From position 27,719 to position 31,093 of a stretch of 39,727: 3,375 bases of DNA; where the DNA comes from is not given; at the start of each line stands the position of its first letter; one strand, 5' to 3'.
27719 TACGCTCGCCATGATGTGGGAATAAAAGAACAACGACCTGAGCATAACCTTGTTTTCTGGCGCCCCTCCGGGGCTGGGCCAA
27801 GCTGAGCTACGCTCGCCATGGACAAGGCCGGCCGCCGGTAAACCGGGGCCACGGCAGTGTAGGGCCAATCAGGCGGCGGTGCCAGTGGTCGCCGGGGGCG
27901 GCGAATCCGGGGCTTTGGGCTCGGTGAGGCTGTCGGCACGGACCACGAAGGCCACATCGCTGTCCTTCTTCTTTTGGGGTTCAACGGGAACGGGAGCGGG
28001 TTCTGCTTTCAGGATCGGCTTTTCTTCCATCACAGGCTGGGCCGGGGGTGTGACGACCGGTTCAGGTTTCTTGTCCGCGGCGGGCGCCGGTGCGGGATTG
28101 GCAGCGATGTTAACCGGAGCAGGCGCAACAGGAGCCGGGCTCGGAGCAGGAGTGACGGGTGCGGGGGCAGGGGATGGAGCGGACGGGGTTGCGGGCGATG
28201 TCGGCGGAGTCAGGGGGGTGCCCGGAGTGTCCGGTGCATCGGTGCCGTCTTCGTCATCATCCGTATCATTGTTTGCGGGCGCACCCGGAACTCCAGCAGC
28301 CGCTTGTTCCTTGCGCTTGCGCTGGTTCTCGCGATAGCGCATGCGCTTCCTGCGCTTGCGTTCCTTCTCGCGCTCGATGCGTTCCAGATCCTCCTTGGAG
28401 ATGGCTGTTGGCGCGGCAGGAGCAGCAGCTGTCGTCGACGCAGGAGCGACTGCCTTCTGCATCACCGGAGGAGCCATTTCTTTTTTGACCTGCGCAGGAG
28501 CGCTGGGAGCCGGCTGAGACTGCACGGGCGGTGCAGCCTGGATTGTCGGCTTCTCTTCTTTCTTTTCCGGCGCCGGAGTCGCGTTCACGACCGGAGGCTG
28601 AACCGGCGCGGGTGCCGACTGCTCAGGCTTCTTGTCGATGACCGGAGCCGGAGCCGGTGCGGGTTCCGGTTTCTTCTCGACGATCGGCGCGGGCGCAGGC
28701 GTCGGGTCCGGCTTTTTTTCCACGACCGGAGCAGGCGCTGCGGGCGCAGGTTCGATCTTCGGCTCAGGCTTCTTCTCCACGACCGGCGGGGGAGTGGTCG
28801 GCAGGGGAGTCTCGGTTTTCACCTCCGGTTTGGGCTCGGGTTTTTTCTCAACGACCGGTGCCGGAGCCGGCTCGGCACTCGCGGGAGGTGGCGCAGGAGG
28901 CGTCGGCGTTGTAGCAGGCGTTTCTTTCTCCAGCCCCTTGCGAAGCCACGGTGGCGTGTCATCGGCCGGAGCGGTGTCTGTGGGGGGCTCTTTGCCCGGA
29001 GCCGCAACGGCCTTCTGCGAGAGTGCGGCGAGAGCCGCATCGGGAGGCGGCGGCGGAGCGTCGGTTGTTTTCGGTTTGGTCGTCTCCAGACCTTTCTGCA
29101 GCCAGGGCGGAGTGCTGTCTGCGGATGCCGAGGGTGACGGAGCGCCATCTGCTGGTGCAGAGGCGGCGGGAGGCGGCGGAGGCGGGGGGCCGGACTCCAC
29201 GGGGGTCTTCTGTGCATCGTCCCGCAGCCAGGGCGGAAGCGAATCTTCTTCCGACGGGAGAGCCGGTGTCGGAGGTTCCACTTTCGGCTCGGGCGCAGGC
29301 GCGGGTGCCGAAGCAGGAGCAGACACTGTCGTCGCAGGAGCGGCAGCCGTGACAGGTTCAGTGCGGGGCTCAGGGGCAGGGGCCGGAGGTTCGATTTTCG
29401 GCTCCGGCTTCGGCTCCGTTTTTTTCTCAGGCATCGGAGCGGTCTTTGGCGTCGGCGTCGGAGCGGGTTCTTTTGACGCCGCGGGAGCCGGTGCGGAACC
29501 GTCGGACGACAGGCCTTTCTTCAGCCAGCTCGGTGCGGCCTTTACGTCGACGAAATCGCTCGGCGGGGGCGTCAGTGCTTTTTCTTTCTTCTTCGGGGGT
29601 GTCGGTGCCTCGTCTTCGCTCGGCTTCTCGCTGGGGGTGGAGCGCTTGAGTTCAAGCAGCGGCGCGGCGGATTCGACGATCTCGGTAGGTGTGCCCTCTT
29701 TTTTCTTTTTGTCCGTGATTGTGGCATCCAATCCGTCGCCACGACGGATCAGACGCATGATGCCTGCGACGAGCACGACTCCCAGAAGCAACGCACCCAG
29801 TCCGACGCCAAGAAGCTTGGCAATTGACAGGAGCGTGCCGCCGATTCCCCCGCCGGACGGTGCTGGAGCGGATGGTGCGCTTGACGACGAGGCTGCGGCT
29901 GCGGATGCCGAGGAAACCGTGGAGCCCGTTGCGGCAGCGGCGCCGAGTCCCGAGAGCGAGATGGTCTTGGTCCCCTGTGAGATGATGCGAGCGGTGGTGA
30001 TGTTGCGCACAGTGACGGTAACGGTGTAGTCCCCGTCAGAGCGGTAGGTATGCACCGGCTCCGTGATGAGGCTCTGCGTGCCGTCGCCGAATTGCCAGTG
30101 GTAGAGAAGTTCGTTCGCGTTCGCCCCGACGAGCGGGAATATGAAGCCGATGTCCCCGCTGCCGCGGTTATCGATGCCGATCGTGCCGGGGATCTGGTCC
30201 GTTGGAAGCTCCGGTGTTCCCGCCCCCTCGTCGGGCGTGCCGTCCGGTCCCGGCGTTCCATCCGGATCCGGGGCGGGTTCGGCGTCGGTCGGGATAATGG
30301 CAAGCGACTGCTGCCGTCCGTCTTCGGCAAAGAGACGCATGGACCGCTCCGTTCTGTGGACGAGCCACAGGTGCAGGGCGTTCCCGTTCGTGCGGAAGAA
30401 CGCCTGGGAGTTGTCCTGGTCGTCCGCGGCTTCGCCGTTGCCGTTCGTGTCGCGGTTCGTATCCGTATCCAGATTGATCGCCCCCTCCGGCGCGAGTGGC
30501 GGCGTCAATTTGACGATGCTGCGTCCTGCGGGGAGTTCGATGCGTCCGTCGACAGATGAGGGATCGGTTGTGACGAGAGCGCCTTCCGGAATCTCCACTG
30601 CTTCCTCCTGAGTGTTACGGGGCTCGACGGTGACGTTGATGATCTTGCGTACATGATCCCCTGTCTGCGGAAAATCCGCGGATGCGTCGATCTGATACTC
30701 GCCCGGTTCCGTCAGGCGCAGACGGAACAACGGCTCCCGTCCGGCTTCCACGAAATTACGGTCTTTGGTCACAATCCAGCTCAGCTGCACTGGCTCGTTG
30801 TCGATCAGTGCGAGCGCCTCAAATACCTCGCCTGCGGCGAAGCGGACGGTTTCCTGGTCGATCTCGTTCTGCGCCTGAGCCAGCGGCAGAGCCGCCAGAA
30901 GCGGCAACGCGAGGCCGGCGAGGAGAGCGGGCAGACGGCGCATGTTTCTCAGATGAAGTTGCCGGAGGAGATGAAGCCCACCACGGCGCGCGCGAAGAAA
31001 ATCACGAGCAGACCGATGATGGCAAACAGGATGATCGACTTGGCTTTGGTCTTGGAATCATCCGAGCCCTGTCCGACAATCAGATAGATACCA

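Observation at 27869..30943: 1024-aa PKD/TM protein with a 625-aa proline-rich tail carrying repeated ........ motifs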

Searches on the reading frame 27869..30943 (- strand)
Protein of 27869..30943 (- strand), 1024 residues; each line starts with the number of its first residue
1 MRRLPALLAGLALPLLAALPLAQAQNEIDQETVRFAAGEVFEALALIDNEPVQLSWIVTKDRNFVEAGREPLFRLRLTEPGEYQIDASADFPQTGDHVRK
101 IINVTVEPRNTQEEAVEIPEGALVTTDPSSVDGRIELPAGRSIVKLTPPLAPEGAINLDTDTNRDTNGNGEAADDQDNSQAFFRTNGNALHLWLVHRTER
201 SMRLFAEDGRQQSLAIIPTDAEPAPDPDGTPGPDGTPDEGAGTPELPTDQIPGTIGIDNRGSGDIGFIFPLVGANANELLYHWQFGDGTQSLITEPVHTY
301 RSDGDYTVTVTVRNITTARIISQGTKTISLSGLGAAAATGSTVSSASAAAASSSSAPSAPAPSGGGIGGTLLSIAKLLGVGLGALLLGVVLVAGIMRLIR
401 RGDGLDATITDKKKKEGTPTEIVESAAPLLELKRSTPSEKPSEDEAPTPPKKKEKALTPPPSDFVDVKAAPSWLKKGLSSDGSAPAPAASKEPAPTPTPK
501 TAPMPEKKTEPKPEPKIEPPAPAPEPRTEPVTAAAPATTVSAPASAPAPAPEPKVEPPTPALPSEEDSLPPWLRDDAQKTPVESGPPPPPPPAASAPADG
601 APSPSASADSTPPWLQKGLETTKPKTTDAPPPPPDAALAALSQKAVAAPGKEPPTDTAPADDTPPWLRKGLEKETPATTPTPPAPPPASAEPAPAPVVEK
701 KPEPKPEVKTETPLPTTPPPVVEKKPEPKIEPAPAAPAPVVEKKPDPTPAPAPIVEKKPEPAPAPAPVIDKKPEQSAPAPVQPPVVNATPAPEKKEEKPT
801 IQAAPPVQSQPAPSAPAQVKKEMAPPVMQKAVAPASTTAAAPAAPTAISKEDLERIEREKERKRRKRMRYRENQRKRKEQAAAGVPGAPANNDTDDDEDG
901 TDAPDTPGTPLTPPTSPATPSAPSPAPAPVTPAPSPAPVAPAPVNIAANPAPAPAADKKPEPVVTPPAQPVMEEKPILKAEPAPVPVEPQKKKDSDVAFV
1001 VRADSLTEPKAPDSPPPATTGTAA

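Call 3: search_protein_families(library=pfam, proteins=[window:27869-30943:-], max_evalue=0.01)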
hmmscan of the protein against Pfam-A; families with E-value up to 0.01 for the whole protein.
window:27869-30943:- (1024 aa): 2 families
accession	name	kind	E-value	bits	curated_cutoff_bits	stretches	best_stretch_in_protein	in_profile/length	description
PF18911.6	PKD_4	-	2.6e-11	43.8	27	1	275-316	31-72/85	PKD domain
PF00801.26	PKD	-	3.3e-09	37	23.5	1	277-314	28-67/80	PKD domain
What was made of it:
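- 29954..30121 (-): PKD domain, aa 275-330. Pfam PKD_4 2.6e-11 and PKD 3.3e-9 (call 3).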

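Call 7: find_encoding_contigs(protein=window:27869-30943:-, flank=10000, max_places=6)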
Protein window:27869-30943:- (1024 aa): no gene with exactly this product is on record in the collection.
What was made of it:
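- Tried and rejected: The exact protein is not in the gene-position index (call 7).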

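Call 55: search_protein_families(library=ncbifam, proteins=[window:27869-30943:-], max_evalue=0.01)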
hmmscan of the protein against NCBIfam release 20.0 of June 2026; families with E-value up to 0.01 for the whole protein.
window:27869-30943:- (1024 aa): 1 family
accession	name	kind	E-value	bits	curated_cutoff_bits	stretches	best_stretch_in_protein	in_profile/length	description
TIGR00864.1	PCC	subfamily_domain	0.00093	15.6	1861.4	1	278-339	1086-1149/2700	polycystin cation channel protein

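Call 67: find_related_loci(query=A6, collection=metagenome_contigs, flank=6000)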
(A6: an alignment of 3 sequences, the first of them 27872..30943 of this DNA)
Query A6 (1024 aa) in metagenome_contigs; peptide patterns used: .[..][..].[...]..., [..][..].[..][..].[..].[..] (x = any residue, [..] = any of these).
600 stretches matched a pattern (row limit reached: there are more); 37 encode a relative of the query (tblastn E <= 1e-3); 37 distinct loci.
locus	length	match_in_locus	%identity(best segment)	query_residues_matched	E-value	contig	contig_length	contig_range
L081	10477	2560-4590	30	1-904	3e-39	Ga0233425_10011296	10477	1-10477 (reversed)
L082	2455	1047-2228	27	1-409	5e-29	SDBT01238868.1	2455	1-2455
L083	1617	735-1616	30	3-312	1e-29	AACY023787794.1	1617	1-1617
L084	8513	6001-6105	57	280-314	6e-8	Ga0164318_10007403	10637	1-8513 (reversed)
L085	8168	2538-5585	47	250-319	7e-8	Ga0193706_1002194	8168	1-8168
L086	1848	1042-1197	46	279-330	8e-8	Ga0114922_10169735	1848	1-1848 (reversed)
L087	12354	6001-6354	59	279-314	2e-7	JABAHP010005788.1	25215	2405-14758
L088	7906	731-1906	31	237-353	3e-7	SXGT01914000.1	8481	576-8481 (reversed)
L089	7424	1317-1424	50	279-314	1e-6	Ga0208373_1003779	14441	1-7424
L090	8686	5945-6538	43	275-323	1e-6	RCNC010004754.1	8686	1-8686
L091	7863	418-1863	37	279-364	1e-6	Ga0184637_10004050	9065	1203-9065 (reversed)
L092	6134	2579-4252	49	281-327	2e-6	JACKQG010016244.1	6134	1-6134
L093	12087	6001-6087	55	280-308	2e-6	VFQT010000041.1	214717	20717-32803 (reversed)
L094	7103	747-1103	50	279-312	2e-6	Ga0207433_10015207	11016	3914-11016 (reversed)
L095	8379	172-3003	48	269-322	3e-6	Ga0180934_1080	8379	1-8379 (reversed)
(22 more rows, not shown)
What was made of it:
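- Tried and rejected: The second scan gave 3 orthologs among PKD noise (call 67).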

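Call 69: predict_structure(alignment_id=A6)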
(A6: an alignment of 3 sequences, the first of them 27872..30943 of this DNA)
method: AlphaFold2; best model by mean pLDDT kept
length: 1024 residues; sequences in the alignment: 3
mean_pLDDT: 41.5   pTM: 0.24
mean pLDDT of the five models: 41.5, 39.8, 39.1, 35.2, 34.8
residues with pLDDT >= 90: 18; 70-90: 84; 50-70: 109; < 50: 813
segments of 3 or more residues with pLDDT < 50: 1-28, 110-277, 332-374, 400-548, 550-571, 573-665, 667-725, 727-740, 742-763, 765-846, 886-926, 928-995, 1004-1024
pLDDT, mean of each block of 10 residues (from residue 1): 34 33 39 69 65 76 67 71 81 74 74 27 24 33 36 39 37 36 32 31 29 25 28 32 26 29 41 46 72 58 66 63 64 38 26 30 37 50 55 56 40 33 28 28 35 30 34 40 33 34 32 37 36 34 36 34 36 40 35 35 33 35 32 41 33 31 42 33 37 37 34 38 40 41 40 35 41 35 34 30 33 36 33 31 53 90 93 84 57 36 33 34 43 43 35 33 31 34 30 46 39 34 30
secondary structure, 60 per line:
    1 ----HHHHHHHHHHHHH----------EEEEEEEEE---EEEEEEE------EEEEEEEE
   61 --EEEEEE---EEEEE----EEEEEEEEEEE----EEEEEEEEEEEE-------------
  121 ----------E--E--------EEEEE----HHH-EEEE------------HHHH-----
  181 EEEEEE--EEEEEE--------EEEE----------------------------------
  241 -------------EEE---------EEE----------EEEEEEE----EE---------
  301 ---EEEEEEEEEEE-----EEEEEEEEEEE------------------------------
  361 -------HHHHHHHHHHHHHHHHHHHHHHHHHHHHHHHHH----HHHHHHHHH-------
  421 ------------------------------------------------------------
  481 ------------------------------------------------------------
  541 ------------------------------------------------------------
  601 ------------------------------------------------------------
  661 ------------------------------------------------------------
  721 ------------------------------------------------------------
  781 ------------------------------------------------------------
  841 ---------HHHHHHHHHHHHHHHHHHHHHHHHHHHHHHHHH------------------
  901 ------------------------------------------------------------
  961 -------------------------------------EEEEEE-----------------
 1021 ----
elements in order (helices of 4 or more, strands of 3 or more residues): H5-17 E28-36 E40-46 E53-60 E63-68 E72-76 E81-91 E96-107 E143-147 E156-159 H172-175 E181-186 E189-194 E203-206 E254-256 E266-268 E279-285 E304-314 E320-330 H368-400 H405-413 H850-882 E998-1003
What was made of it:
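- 29756..29815 (-): Single transmembrane helix, aa 377-396. AF2 helix 368-400 (call 69).
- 28298..28402 (-): Arg/Lys-rich helix, aa 848-882 (family consensus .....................). It is the only tail segment with AF2 pLDDT 84-93 (call 69).
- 27926..27970 (-): C-terminal strand motif, aa 992-1006 (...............; family consensus DDxVAF(V)IRA[DE]S). AF2 strand 998-1003 (call 69).
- On PKD domain (Pfam PF18911 / PF00801): AF2 strands 279-330 (call 69).
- On TonB / VirB10-type Pro-rich envelope spanners: There is no C-terminal domain in Pfam (call 3) or in the AF2 model (call 69).
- On Short-linear-motif scaffold in an intrinsically disordered region (functional class): AF2 pLDDT is below 50 outside two islands, with the caveat of a shallow alignment (call 69).
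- Disorder: AF2 pLDDT is below 50 for 400-1024 except helix 850-882 and strand 998-1003 (call 69). AF2 predicts no helix at these sites (call 69).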

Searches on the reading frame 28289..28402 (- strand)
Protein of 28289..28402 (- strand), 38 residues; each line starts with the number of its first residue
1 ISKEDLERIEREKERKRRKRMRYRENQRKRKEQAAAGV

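Call 63: search_solved_structures(query=A8, max_evalue=10, show_alignments=4)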
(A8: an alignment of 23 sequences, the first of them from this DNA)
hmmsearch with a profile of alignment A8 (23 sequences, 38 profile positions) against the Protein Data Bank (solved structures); distinct sequences matched with E-value up to 10: 0.
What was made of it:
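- Tried and rejected: A PDB profile search with the Arg-rich helix gave no hit (call 63).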

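Call 65: find_related_loci(query=A8, collection=metagenome_contigs, flank=6000)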
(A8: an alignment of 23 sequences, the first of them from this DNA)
Query A8 (38 aa) in metagenome_contigs; peptide patterns used: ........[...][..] (x = any residue, [..] = any of these).
59 stretches matched a pattern, but none encodes a relative of the query by tblastn (E <= 1e-3).
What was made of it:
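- Tried and rejected: A metagenome scan with the basic-helix profile matched 59 pattern sites, but none was confirmed (call 65).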

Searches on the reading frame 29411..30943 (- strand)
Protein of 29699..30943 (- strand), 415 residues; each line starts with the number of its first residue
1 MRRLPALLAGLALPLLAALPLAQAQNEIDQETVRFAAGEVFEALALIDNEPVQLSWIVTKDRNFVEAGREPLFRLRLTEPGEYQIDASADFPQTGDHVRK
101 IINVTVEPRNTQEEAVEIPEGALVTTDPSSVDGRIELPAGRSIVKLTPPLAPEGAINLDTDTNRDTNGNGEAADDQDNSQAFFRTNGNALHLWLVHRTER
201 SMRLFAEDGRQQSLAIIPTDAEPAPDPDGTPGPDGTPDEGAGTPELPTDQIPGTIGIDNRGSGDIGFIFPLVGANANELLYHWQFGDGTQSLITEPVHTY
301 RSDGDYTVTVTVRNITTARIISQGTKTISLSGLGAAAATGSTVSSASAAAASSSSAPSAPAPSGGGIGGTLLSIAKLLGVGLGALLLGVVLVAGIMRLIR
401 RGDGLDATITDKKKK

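Call 6: find_homologous_proteins(query=window:29699-30943:-, max_evalue=0.001)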
Query seq(415 aa): 8000 candidates shared short words with the query, none scored E <= 0.001.
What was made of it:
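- Tried and rejected: A single-sequence word-indexed search with the ectodomain found nothing (call 6).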

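Call 25: find_homologous_proteins(query=A1, max_evalue=0.001)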
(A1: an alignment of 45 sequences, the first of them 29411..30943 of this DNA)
Query A1 (45 sequences) (511 aa, profile of the alignment): 15 proteins with E <= 0.001 among 8000 candidates.
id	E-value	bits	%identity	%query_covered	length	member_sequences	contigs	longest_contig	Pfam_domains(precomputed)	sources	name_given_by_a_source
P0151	4.4e-130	453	29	89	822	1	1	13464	PF00801.27,PF18911.7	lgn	-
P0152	2.6e-116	407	27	93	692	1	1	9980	PF00801.27,PF18911.7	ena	-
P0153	1.8e-23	101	29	13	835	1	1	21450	PF21027.4,PF15418.13,PF22352.3,PF00801.27,PF18981.7,PF17963.8,PF00932.26,PF19077.7,PF18911.7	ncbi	-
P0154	6.2e-22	96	53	7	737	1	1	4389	PF00801.27,PF07953.21,PF13385.14,PF00041.28,PF18911.7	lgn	-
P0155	1.4e-20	92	47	6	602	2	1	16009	PF22352.3,PF00801.27,PF18911.7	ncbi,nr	ncbi:MAG TPA: PKD domain-containing protein [Solirubrobacteraceae bacterium]|nr:PKD domain-containin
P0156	1.5e-16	78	33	12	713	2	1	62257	PF22352.3,PF00801.27,PF18911.7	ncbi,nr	ncbi:MAG TPA: PKD domain-containing protein [Mycobacteriales bacterium]|nr:PKD domain-containing pro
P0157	1.6e-16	78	49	8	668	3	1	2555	PF22352.3,PF00801.27,PF18911.7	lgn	-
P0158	1.5e-12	65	48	6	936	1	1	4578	PF07495.20,PF27332.1,PF15418.13,PF22352.3,PF00801.27,PF17963.8,PF17957.8,PF08329.17,PF19077.7,PF18911.7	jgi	jgi:PKD repeat protein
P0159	2.0e-8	51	42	6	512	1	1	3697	PF07495.20,PF14347.12,PF22352.3,PF00801.27,PF17963.8,PF16403.12,PF08329.17,PF19077.7,PF18911.7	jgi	jgi:PKD repeat protein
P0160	2.7e-7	48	75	2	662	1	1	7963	PF22352.3,PF00801.27,PF18981.7,PF18911.7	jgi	jgi:PKD repeat protein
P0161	3.6e-6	44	38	8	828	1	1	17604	PF02412.24,PF21027.4,PF22352.3,PF00801.27,PF17963.8,PF19077.7,PF18911.7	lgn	-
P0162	9.5e-6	43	52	6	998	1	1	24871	PF22352.3,PF00801.27,PF18911.7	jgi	jgi:PKD repeat protein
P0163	6.0e-5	40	34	13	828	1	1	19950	PF22352.3,PF00801.27,PF18427.8,PF18911.7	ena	-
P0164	1.0e-4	39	53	7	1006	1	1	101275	PF07081.19,PF00801.27,PF07995.18,PF18911.7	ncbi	-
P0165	1.9e-4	38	58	6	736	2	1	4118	PF13582.13,PF00801.27,PF13688.13,PF13583.12,PF18911.7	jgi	jgi:PKD repeat protein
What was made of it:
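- Tried and rejected: A profile search with ectodomain, TM and first motif returned only two true orthologs (call 25).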

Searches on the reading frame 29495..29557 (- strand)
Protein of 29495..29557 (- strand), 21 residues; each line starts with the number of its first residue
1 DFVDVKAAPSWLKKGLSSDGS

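Call 61: search_solved_structures(query=A7, max_evalue=10, show_alignments=5)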
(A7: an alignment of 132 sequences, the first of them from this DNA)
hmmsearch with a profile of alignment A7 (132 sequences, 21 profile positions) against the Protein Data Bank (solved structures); distinct sequences matched with E-value up to 10: 1.
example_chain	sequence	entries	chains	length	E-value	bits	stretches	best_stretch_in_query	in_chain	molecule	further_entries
2cow_A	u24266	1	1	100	1.6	12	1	3-15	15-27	Kinesin-like protein KIF13B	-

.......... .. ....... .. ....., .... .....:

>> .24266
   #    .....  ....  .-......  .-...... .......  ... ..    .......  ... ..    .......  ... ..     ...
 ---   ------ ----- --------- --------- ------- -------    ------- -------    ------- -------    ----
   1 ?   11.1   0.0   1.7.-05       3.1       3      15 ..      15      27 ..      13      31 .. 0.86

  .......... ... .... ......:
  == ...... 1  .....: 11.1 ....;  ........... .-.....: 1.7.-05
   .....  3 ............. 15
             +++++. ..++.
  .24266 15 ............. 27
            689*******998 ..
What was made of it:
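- On Short-linear-motif scaffold in an intrinsically disordered region (functional class): The PDB motif searches were empty (calls 61, 63).
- Profile searches of solved structures with the P-x-W-L and basic-helix motifs found nothing that hints at a partner (calls 61, 63).
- On FtsZ C-terminal peptide (FtsA/ZipA/SepF landing pad): The profile of 132 instances finds no FtsZ in PDB sequences (call 61).
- A profile of 132 motif instances retrieved no FtsZ chain from PDB sequences at E<=10 (call 61).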
